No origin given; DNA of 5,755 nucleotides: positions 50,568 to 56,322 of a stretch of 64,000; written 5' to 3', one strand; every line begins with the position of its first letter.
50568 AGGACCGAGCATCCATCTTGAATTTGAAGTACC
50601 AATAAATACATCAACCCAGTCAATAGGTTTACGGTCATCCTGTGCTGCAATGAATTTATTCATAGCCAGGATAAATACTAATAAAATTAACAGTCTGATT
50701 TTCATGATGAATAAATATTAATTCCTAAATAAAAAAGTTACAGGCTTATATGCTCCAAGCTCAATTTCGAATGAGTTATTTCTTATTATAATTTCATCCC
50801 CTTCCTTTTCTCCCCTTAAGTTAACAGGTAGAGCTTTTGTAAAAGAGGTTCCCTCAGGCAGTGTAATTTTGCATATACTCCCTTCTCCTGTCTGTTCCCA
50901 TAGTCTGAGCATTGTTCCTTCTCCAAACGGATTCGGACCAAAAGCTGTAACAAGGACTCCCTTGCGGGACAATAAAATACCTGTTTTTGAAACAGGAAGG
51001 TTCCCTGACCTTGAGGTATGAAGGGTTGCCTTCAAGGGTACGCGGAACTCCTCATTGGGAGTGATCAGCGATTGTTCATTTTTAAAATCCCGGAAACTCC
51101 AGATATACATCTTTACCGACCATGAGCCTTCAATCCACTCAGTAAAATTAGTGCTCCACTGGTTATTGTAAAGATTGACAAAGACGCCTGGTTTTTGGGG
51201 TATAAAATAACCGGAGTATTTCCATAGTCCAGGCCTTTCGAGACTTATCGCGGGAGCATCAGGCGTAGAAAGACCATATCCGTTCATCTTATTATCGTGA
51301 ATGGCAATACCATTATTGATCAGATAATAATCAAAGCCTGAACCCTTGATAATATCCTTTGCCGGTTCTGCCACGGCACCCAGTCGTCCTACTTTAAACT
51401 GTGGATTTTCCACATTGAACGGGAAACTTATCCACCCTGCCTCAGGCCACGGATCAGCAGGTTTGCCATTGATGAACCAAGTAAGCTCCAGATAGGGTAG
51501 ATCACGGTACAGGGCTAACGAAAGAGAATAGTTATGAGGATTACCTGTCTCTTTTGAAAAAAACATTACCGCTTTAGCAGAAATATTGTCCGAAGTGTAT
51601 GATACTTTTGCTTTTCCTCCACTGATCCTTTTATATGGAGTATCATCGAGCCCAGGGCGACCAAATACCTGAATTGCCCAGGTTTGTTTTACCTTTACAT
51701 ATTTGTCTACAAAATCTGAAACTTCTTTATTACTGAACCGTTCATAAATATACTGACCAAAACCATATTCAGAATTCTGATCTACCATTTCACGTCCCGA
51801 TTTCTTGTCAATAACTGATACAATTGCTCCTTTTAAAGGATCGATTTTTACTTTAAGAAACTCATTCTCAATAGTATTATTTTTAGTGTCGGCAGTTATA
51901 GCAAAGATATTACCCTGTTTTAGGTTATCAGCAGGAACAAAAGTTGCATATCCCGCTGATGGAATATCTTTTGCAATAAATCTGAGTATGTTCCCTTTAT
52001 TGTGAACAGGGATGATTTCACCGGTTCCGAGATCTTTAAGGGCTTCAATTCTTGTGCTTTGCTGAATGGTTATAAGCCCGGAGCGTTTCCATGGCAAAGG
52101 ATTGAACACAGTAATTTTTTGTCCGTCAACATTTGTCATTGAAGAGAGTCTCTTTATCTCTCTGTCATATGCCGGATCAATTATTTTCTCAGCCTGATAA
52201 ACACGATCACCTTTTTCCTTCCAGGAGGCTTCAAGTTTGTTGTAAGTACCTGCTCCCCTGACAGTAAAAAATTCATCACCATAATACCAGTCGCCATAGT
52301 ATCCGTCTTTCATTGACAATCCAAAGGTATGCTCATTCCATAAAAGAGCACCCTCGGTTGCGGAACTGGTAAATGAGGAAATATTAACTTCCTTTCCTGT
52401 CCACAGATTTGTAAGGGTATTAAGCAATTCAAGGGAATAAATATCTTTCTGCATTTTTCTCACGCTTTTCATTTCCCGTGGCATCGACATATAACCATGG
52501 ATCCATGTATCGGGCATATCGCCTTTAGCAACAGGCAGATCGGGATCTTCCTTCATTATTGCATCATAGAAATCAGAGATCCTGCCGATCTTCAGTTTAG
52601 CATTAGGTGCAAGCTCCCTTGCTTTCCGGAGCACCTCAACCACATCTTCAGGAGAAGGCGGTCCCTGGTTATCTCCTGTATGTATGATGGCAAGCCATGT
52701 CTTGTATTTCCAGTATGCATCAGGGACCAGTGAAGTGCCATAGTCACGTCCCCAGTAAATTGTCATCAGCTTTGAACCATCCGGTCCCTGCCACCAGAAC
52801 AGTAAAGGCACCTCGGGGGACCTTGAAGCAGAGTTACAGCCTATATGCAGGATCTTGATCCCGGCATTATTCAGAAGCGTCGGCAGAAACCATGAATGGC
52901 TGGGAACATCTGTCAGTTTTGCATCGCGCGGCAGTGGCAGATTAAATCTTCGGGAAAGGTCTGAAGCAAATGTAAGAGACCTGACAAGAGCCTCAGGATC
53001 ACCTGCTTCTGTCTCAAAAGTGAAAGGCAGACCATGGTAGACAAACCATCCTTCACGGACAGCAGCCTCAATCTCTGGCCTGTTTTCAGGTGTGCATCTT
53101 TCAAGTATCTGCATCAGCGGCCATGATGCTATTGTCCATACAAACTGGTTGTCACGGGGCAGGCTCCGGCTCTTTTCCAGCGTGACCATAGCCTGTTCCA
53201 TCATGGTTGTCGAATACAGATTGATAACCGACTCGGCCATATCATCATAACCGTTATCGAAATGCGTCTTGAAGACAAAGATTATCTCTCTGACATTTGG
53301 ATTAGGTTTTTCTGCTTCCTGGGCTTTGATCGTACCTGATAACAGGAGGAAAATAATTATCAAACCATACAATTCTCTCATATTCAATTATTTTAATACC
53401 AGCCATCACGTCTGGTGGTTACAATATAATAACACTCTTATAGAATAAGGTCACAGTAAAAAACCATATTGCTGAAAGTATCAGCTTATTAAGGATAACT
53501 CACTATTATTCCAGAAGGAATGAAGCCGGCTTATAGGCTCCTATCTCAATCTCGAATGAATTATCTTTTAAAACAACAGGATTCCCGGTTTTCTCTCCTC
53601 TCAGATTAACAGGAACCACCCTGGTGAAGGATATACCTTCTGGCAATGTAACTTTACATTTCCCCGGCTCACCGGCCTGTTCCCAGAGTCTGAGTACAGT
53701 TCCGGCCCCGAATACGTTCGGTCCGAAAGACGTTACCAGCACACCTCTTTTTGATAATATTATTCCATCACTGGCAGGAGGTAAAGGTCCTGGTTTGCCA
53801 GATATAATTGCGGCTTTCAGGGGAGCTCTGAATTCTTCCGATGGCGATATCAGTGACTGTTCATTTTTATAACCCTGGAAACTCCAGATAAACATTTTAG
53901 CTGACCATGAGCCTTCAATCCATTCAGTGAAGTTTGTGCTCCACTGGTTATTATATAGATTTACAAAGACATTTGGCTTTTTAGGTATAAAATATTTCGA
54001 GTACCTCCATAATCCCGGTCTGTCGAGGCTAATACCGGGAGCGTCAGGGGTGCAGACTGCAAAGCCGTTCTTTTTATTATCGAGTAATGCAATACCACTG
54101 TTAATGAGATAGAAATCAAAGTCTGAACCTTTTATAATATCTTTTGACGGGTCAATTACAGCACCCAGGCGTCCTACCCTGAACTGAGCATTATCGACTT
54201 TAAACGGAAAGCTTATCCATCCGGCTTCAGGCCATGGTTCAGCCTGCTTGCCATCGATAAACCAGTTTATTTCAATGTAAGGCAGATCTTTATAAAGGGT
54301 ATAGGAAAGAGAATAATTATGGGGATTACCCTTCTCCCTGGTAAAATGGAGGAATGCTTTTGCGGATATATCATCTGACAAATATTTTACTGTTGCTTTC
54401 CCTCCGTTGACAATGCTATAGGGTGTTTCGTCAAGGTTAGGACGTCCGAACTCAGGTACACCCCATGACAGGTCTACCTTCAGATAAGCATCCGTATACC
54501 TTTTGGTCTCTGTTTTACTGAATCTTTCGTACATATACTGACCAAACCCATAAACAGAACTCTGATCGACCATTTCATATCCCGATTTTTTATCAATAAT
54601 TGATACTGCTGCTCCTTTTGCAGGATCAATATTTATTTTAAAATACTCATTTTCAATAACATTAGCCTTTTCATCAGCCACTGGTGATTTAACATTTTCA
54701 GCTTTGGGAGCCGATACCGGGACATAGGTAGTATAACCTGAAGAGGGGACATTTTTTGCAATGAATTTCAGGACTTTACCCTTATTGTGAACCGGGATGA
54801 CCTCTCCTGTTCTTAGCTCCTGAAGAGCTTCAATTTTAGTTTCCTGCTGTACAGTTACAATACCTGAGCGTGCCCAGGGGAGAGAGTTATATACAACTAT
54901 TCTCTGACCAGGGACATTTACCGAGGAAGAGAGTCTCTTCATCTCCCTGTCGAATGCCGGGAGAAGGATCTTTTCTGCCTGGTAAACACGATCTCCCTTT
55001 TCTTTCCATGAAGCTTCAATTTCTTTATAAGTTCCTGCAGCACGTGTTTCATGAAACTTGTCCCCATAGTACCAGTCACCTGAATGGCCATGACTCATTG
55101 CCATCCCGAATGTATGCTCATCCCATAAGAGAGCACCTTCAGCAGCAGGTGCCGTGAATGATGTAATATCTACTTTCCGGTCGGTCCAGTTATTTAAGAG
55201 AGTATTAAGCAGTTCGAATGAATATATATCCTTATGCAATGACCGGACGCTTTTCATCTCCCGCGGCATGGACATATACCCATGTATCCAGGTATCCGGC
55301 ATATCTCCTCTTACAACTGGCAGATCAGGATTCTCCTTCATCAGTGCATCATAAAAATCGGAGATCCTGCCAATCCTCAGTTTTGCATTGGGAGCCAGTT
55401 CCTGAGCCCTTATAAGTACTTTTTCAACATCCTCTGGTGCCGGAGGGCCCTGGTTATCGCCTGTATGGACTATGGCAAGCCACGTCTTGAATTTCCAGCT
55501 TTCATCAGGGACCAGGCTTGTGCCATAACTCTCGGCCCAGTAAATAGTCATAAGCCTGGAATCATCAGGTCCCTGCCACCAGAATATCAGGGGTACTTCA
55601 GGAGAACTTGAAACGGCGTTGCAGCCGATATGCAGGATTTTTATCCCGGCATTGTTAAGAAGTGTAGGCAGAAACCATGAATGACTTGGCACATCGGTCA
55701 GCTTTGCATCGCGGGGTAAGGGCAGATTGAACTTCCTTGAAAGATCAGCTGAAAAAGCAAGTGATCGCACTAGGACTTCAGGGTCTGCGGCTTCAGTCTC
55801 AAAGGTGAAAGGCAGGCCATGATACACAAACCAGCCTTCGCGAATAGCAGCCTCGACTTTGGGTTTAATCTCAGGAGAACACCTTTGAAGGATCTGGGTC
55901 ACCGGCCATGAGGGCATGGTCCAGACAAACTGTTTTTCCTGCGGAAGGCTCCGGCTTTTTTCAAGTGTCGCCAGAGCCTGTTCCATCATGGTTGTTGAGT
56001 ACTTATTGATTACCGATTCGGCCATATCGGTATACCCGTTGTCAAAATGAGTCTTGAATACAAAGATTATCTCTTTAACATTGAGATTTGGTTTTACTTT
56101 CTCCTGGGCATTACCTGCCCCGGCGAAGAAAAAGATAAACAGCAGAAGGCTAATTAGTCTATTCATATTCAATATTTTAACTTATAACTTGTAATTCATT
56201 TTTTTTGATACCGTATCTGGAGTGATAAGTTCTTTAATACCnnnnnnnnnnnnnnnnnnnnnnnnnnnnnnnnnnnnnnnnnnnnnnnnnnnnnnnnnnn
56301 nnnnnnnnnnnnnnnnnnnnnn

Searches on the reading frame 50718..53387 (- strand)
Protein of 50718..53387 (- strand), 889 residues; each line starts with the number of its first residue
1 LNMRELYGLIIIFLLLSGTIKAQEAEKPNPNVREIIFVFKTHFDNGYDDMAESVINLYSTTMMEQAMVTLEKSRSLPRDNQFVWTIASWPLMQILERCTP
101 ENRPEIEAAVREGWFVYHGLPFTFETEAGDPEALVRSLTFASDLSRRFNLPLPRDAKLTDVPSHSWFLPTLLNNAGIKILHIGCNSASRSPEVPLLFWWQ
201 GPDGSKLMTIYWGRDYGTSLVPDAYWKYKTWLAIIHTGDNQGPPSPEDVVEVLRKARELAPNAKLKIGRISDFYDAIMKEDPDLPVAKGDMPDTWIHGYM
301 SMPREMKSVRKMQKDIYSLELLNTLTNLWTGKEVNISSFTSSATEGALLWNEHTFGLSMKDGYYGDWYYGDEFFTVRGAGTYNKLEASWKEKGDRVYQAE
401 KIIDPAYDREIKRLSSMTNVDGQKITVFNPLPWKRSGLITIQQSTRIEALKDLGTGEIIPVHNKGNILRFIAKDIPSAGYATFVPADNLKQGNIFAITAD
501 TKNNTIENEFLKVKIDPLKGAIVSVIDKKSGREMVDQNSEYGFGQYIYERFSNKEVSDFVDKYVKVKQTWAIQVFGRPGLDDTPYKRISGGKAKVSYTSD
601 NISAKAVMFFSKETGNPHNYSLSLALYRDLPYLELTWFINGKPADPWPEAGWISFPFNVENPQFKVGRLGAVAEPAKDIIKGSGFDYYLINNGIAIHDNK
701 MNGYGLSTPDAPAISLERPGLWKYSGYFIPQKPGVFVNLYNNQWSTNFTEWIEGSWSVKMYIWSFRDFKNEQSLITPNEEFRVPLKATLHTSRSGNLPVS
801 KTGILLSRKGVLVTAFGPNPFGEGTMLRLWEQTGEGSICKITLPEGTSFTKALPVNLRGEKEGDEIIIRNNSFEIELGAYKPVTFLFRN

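Call 8: search_protein_families(library=pfam, proteins=[window:50718-53387:-])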
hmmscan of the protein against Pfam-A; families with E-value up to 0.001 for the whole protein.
window:50718-53387:- (889 aa): 3 families
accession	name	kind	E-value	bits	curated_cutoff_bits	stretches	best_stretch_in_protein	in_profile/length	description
PF16477.11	DUF5054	-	1e-11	45.8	37.6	1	503-583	156-236/291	Domain of unknown function (DUF5054)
PF01074.27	Glyco_hydro_38N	-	8.4e-11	42.2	25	1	73-285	33-259/270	Glycosyl hydrolases family 38 N-terminal domain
PF07748.19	Glyco_hydro_38C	-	0.00021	22.1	25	1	506-637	1-109/206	Glycosyl hydrolases family 38 C-terminal domain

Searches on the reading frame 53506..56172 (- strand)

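Call 8: search_protein_families(library=pfam, proteins=[window:53506-56172:-])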
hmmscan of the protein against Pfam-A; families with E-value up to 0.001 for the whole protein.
window:53506-56172:- (888 aa): 4 families
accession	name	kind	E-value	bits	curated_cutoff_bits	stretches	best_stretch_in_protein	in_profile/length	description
PF01074.27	Glyco_hydro_38N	-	3.6e-09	36.9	25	1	36-279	3-257/270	Glycosyl hydrolases family 38 N-terminal domain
PF16477.11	DUF5054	-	1.9e-08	35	37.6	1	501-583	154-236/291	Domain of unknown function (DUF5054)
PF07748.19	Glyco_hydro_38C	-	0.00032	21.4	25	0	506-643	1-115/206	Glycosyl hydrolases family 38 C-terminal domain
PF17677.7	Glyco_hydro38C2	-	0.00067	20.2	22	0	823-880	14-67/72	Glycosyl hydrolases family 38 C-terminal beta sandwich domain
